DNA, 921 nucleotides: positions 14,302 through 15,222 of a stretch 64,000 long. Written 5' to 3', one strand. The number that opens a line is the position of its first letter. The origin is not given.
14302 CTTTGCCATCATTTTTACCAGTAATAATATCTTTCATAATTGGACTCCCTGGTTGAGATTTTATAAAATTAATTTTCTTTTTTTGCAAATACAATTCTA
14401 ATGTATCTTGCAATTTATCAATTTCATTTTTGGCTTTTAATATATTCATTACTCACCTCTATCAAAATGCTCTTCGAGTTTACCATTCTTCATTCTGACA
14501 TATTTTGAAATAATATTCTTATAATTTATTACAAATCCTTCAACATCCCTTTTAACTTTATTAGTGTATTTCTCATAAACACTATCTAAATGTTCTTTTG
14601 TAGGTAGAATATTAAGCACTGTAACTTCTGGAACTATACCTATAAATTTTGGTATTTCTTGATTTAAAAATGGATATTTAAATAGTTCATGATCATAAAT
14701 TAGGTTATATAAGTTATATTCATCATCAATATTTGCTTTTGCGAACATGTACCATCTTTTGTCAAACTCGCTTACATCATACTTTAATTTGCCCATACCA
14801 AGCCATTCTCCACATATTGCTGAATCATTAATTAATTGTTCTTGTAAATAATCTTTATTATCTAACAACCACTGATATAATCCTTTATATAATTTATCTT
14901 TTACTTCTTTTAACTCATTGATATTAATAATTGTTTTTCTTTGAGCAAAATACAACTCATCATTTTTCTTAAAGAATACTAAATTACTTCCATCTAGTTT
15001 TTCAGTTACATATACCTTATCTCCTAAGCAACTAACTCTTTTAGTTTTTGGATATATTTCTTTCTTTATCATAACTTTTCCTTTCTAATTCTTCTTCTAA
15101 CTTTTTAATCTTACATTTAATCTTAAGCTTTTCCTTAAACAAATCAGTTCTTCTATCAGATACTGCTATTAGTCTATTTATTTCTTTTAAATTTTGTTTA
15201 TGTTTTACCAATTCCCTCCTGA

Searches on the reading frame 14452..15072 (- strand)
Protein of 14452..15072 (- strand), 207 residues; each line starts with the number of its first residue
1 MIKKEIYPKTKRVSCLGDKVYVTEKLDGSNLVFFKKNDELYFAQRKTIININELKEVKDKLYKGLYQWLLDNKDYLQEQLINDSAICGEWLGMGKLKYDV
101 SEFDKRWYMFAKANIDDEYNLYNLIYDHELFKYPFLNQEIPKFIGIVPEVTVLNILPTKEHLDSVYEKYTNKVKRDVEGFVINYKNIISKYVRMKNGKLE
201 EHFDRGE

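Call 51: search_protein_families(library=phrogs, proteins=[window:14452-15072:-], max_evalue=0.00001)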
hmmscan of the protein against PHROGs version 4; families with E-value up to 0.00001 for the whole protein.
window:14452-15072:- (207 aa): 2 families
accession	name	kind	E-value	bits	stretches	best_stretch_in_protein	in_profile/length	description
phrog_20735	-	unknown function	1.9e-55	189.1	1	1-206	1-209/211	-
phrog_548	-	DNA, RNA and nucleotide metabolism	1.7e-15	58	1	17-185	30-213/341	RNA ligase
